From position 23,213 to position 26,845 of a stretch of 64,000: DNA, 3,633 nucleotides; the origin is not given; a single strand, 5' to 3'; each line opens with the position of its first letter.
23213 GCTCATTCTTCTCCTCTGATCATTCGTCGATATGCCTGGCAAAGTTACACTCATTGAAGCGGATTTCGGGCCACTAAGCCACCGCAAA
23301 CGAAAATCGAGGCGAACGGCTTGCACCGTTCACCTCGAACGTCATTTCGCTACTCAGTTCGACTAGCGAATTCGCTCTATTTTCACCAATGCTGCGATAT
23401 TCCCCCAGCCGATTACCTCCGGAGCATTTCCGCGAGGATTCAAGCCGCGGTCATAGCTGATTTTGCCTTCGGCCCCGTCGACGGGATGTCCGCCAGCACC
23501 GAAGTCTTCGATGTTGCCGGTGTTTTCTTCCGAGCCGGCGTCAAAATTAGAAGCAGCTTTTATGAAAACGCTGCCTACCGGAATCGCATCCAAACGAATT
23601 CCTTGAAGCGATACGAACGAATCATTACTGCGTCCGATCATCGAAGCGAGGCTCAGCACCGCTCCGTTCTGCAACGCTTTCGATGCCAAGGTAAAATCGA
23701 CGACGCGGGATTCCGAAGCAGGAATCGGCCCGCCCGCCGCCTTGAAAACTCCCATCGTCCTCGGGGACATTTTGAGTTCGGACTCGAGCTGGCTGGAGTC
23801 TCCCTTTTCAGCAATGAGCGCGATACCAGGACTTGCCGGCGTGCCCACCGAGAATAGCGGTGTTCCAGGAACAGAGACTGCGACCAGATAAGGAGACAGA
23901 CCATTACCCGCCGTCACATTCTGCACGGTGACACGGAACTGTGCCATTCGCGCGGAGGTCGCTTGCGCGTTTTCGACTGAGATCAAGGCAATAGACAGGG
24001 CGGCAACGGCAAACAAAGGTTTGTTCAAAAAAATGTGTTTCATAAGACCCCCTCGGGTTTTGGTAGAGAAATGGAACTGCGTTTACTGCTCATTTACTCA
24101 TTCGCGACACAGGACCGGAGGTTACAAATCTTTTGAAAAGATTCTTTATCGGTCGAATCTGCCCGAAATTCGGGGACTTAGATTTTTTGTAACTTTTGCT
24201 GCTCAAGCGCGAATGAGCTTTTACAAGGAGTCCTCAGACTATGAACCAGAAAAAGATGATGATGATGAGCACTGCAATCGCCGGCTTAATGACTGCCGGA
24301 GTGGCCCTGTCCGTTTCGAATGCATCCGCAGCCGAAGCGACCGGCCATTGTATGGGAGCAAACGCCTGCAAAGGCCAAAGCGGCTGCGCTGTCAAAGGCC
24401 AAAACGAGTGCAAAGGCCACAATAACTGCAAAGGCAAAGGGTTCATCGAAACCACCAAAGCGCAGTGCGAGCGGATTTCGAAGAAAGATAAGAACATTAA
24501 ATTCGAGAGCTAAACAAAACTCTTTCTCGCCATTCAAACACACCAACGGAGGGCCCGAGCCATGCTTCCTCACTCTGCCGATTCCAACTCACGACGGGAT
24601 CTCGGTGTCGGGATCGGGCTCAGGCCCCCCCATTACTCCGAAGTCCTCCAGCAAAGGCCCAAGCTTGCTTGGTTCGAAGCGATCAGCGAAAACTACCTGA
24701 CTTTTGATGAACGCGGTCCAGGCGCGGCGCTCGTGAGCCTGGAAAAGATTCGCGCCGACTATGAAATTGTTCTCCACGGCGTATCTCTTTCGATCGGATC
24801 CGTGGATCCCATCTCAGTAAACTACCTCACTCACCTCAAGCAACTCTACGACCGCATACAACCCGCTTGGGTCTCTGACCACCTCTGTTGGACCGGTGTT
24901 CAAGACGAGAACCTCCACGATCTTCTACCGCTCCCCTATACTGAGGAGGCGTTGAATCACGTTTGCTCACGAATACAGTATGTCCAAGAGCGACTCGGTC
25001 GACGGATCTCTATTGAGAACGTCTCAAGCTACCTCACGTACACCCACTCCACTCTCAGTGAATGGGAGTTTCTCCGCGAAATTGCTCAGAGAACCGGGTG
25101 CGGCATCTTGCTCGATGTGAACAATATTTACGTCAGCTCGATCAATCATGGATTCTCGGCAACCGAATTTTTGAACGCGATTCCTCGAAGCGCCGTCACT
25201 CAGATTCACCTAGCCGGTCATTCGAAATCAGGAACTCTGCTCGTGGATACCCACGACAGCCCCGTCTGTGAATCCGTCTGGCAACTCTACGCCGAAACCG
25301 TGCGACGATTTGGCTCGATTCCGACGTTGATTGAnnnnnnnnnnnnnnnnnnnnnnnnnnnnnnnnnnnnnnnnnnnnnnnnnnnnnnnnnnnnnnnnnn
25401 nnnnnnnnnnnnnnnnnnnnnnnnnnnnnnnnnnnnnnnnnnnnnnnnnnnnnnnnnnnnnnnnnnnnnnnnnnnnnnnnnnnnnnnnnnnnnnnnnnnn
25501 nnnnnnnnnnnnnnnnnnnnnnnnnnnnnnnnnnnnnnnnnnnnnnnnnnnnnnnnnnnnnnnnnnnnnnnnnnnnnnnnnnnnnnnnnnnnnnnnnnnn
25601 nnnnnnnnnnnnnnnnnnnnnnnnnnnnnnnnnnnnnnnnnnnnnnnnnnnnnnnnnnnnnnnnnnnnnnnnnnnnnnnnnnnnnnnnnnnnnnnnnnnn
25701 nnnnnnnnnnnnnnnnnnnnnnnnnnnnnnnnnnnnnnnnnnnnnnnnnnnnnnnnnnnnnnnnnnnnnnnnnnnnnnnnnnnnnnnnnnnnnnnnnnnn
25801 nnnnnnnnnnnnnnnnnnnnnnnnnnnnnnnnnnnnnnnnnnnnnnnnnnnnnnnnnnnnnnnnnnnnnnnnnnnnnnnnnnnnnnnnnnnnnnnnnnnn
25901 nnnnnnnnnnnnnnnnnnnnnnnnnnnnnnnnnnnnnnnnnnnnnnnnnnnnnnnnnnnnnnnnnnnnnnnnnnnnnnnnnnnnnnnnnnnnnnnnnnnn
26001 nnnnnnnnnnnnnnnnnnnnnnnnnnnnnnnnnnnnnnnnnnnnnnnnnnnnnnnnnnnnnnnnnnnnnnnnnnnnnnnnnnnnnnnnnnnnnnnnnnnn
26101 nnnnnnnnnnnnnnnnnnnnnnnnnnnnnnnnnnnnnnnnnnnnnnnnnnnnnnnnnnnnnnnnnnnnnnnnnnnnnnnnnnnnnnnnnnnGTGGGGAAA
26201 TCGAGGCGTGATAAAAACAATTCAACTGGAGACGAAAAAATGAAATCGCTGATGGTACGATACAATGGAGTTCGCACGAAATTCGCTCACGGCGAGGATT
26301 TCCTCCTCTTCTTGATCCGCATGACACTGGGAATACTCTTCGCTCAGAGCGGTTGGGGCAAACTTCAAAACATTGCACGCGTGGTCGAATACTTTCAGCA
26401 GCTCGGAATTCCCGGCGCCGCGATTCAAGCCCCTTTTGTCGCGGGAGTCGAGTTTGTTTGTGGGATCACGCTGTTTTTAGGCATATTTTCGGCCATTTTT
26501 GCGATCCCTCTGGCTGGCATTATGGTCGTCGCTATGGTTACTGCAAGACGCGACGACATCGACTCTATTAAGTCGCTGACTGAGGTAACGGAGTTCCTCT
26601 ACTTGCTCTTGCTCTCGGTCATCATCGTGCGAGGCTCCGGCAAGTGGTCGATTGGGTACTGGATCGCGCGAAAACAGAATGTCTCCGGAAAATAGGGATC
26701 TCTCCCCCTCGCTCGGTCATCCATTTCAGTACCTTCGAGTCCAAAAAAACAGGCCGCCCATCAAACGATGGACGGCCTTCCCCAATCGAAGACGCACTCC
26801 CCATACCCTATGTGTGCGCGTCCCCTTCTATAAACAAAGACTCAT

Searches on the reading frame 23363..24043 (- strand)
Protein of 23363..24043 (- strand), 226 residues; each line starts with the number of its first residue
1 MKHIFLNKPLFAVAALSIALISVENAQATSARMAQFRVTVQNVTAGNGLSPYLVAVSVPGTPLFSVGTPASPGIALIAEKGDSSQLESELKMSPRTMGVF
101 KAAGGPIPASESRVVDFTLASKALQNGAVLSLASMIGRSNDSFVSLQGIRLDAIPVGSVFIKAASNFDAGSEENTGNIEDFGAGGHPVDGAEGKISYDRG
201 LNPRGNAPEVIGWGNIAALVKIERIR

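Call 5: search_protein_families(library=pfam, proteins=[window:23363-24043:-], max_evalue=0.01)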
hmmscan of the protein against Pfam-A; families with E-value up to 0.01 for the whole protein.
window:23363-24043:- (226 aa): 1 family
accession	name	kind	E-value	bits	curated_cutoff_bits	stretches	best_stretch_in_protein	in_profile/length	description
PF06468.19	Spond_N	-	9.3e-05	23.1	24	1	62-151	40-128/194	Spondin_N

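Call 6: search_protein_families(library=ncbifam, proteins=[window:23363-24043:-], max_evalue=0.01)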
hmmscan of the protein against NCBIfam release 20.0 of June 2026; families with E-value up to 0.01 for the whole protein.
window:23363-24043:- (226 aa): 1 family
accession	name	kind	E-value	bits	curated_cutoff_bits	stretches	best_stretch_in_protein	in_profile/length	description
NF038123.1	NF038123_dom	domain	2.9e-24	86.3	40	1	34-177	1-144/206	spondin domain-containing protein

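Call 33: find_homologous_proteins(query=window:23363-24043:-, max_evalue=0.00001)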
Query window:23363-24043:- (226 aa): 44 proteins with E <= 0.00001 among 868 candidates.
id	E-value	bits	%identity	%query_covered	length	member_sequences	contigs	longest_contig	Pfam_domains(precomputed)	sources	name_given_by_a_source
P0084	3.5e-138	476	100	100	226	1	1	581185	-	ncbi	-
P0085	2.6e-67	245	55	93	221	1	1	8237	PF06468.20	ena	-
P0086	5.8e-63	230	54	99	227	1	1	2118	PF06468.20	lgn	-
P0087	4.3e-61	224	54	91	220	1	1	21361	PF06468.20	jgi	jgi:hypothetical protein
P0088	2.3e-60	222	55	96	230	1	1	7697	PF06468.20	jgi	jgi:hypothetical protein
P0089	1.7e-58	216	52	98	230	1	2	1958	-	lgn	-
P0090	2.5e-58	215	58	87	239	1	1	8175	PF06468.20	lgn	-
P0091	3.5e-58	215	58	89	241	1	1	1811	PF06468.20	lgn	-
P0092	6.2e-57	211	52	95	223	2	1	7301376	PF06468.20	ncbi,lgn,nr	ncbi:MAG: spondin domain-containing protein [Deltaproteobacteria bacterium]|nr:spondin domain-contai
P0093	8.2e-57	210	57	85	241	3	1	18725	PF06468.20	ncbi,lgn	-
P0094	1.3e-56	210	55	85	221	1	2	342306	-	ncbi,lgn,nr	ncbi:MAG: spondin domain-containing protein [Bdellovibrionales bacterium]|nr:spondin domain-containi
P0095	4.8e-56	208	55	85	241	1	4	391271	PF06468.20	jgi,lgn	jgi:hypothetical protein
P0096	9.0e-56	207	52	89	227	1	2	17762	-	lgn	-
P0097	5.5e-55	204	57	85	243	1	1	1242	PF06468.20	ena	-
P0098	6.4e-55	204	51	94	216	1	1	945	-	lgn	-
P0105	2.3e-53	199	49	98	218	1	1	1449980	PF06468.20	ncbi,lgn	ncbi:MAG: spondin domain-containing protein [Bacteriovoracia bacterium]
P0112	1.0e-50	190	48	95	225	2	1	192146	-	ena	-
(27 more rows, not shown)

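Call 35: find_related_loci(query=A2, collection=metagenome_contigs, flank=4000)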
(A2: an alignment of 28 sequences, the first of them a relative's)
Query A2 (226 aa) in metagenome_contigs; peptide patterns used: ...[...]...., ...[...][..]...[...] (x = any residue, [..] = any of these).
148 stretches matched a pattern; 8 encode a relative of the query (tblastn E <= 1e-3); 8 distinct loci.
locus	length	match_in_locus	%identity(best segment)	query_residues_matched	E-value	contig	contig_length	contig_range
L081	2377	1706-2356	48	10-226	9e-64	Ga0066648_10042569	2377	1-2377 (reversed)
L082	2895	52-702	42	2-225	1e-53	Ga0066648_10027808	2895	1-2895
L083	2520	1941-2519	50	11-206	8e-53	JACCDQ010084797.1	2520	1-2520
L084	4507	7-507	54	60-226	1e-51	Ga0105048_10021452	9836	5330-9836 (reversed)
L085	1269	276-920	47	11-225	4e-52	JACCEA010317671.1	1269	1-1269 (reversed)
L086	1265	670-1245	50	35-225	9e-52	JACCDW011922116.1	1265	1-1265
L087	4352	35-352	55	122-225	1e-33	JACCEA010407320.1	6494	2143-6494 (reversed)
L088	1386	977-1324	45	35-151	5e-21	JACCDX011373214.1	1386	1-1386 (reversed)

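Call 37: find_encoding_contigs(protein=P0094, flank=4000, max_places=1)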
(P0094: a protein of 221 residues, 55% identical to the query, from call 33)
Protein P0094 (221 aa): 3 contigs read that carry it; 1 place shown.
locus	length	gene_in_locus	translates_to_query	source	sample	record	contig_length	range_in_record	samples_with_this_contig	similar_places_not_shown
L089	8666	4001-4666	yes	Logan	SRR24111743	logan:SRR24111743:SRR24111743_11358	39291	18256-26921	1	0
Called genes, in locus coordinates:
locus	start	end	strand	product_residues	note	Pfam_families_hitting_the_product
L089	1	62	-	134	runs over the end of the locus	-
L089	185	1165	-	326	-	PF04055:Radical_SAM, PF16199:Radical_SAM_C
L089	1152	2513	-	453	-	PF21016:RlmN_N, PF04055:Radical_SAM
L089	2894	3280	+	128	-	PF08281:Sigma70_r4_2, PF04545:Sigma70_r4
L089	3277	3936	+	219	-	PF06532:NrsF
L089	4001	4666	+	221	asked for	-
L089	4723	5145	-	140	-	-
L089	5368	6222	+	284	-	PF03466:LysR_substrate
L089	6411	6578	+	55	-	-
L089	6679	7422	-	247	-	-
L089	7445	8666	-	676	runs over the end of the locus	-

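Call 38: find_encoding_contigs(protein=P0105, flank=4000, max_places=1)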
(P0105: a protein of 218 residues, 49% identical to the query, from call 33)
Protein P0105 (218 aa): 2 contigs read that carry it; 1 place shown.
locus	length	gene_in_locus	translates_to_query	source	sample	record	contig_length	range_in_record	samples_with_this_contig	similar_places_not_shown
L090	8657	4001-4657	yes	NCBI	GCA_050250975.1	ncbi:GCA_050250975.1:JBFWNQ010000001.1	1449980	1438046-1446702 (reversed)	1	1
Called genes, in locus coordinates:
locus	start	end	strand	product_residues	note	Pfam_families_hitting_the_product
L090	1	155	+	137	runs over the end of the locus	-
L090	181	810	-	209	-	-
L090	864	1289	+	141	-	PF00903:Glyoxalase, PF12681:Glyoxalase_2 (weak)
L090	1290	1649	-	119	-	PF08818:DUF1801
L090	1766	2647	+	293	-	PF04072:LCM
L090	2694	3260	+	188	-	PF07638:Sigma70_ECF (faint), PF08281:Sigma70_r4_2, PF00196:GerE (weak), PF04545:Sigma70_r4 (weak)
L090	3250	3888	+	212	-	PF06532:NrsF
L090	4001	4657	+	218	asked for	PF06468:Spond_N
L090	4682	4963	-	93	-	PF11373:DUF3175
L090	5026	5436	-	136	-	PF08327:AHSA1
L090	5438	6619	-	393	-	PF01494:FAD_binding_3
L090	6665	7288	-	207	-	PF00149:Metallophos, PF12850:Metallophos_2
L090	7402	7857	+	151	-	PF00583:Acetyltransf_1, PF13673:Acetyltransf_10, PF13508:Acetyltransf_7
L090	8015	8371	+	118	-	-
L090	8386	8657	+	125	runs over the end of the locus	-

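Call 39: find_encoding_contigs(protein=P0112, flank=4000, max_places=1)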
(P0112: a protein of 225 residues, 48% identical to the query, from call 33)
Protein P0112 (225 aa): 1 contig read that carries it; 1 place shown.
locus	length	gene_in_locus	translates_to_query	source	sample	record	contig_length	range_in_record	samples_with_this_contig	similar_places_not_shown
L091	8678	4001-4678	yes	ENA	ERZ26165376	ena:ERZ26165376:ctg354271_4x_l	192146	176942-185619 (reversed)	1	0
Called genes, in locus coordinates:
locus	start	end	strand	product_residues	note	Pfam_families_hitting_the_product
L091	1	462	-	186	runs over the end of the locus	PF13302:Acetyltransf_3, PF08445:FR47 (weak)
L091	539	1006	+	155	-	PF08922:DUF1905 (weak), PF13376:OmdA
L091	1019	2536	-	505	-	PF02074:Peptidase_M32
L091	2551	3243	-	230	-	PF06532:NrsF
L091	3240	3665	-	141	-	PF08281:Sigma70_r4_2, PF04545:Sigma70_r4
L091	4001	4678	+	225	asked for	-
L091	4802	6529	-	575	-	-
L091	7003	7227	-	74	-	-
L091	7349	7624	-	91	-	-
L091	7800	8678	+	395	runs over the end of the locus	PF00351:Biopterin_H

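Call 52: predict_structure(alignment_id=A2)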
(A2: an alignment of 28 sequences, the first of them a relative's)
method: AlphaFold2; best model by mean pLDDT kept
length: 226 residues; sequences in the alignment: 28
mean_pLDDT: 89.3   pTM: 0.81
mean pLDDT of the five models: 89.3, 86.8, 82.1, 82.0, 79.2
residues with pLDDT >= 90: 164; 70-90: 33; 50-70: 16; < 50: 13
segments of 3 or more residues with pLDDT < 50: 1-7
pLDDT, mean of each block of 10 residues (from residue 1): 45 51 59 96 96 98 98 96 98 98 97 98 97 94 97 98 97 90 81 93 90 92 98
secondary structure, 60 per line:
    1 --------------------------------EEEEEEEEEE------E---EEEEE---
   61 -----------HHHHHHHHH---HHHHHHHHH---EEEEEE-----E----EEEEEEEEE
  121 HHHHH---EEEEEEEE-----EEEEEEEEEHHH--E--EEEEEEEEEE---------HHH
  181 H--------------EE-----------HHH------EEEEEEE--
elements in order: E33-42 E53-57 H72-80 H84-92 E96-101 E112-120 H121-125 E129-136 E142-150 E159-168 H178-181 E218-224

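Call 54: fold_search(model_id=the predicted structure, library=pdb)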
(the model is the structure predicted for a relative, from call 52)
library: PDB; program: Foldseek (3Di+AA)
matches with E <= 10: 998; with E <= 0.001: 3
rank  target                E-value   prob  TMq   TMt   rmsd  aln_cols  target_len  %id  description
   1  3q13_A                8.1e-13  1.00  0.62  0.60   4.3       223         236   22  The Structure of the Ca2+-binding, Glycosylated F-spondin Domain of F-spondin, A C2-domain Variant from Extracellular  (released 2011-06-29)
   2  3d34_B                1.3e-11  1.00  0.65  0.68   4.3       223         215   16  Structure of the F-spondin domain of mindin (released 2009-02-17)
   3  3d34_A                5.8e-11  1.00  0.64  0.68   4.3       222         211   14  Structure of the F-spondin domain of mindin (released 2009-02-17)
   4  2oxe_A                2.5e-02  0.72  0.22  0.13   7.2       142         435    8  Structure of the Human Pancreatic Lipase-related Protein 2 (released 2007-03-27)
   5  2ppl                  2.8e-02  0.57  0.20  0.12   8.7       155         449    8  Human Pancreatic lipase-related protein 1 (released 2007-06-05)
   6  2oxe_B                3.7e-02  0.63  0.21  0.13   7.3       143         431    8  Structure of the Human Pancreatic Lipase-related Protein 2 (released 2007-03-27)
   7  1rp1                  3.9e-02  0.41  0.19  0.12   7.9       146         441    9  DOG PANCREATIC LIPASE RELATED PROTEIN 1 (released 1998-06-17)
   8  1bu8                  4.4e-02  0.75  0.23  0.13   6.7       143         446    8  RAT PANCREATIC LIPASE RELATED PROTEIN 2 (released 1998-12-23)
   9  2pvs_A                5.2e-02  0.60  0.22  0.13   7.8       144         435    6  Structure of human pancreatic lipase related protein 2 mutant N336Q (released 2007-12-18)
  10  6vjb                  5.5e-02  0.30  0.18  0.04  10.4       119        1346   17  Crystal structure of a catalytically inactive CXC Chemokine-degrading protease SpyCEP from Streptococcus pyogenes (released 2020-04-15)
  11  3s88_L                7.0e-02  0.05  0.13  0.13  20.3       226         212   12  Crystal structure of Sudan Ebolavirus Glycoprotein (strain Gulu) bound to 16F6 (released 2011-12-07)
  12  2pvs_B                7.4e-02  0.41  0.21  0.12   7.3       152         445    8  Structure of human pancreatic lipase related protein 2 mutant N336Q (released 2007-12-18)
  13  8b6l_E                8.3e-02  0.87  0.25  0.36   8.5       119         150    7  Subtomogram average of the human Sec61-TRAP-OSTA-translocon (released 2022-12-07)
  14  8cs9_X                8.3e-02  0.51  0.24  0.10  14.6       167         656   10  Composite reconstruction of Class 1 of the erythrocyte ankyrin-1 complex (released 2022-07-20)
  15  1w52                  9.8e-02  0.33  0.20  0.12   9.2       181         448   10  Crystal structure of a proteolyzed form of pancreatic lipase related protein 2 from horse (released 2006-07-12)
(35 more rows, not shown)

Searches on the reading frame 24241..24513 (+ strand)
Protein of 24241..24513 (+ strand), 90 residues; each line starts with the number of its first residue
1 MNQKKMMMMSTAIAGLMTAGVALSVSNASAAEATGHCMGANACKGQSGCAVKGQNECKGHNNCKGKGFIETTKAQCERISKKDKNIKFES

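Call 5: search_protein_families(library=pfam, proteins=[window:24241-24513:+], max_evalue=0.01)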
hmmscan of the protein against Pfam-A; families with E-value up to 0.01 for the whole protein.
window:24241-24513:+ (90 aa): 0 families

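Call 6: search_protein_families(library=ncbifam, proteins=[window:24241-24513:+], max_evalue=0.01)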
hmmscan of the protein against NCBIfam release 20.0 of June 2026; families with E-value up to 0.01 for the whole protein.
window:24241-24513:+ (90 aa): 1 family
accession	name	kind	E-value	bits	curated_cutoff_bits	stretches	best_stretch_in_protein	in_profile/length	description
NF050166.1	Cu_RiPP_BufA2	equivalog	4.9e-18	65.1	60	1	8-78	3-73/79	BufA2 family periplasmic bufferin-type metallophore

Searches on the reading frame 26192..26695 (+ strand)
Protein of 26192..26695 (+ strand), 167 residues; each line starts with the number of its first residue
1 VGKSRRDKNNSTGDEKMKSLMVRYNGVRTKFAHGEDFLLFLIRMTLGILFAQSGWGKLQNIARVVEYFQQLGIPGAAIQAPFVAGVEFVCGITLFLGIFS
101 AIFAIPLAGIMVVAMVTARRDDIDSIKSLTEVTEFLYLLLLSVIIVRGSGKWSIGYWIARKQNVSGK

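Call 5: search_protein_families(library=pfam, proteins=[window:26192-26695:+], max_evalue=0.01)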
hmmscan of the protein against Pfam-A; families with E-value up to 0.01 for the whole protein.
window:26192-26695:+ (167 aa): 3 families
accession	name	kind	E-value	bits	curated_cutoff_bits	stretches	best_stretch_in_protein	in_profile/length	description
PF07681.17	DoxX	-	9.2e-18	65.1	23.6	1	39-118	2-83/85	DoxX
PF07291.16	MauE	-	2.7e-07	31.4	27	1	37-116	3-85/128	Methylamine utilisation protein MauE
PF13564.11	DoxX_2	-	0.00023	21.7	26.3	1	46-121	6-84/103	DoxX-like family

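Call 6: search_protein_families(library=ncbifam, proteins=[window:26192-26695:+], max_evalue=0.01)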
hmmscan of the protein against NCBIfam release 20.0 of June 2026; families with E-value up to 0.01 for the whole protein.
window:26192-26695:+ (167 aa): 2 families
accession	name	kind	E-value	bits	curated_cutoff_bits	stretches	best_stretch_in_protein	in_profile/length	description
NF050144.1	matur_HvfX_fam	equivalog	6.1e-15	55.8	80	1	39-118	4-87/165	HvfX family Cu-binding RiPP maturation protein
NF045576.1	BT_3928_fam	equivalog_domain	0.00031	20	250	1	39-114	2-85/358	BT_3928 family protein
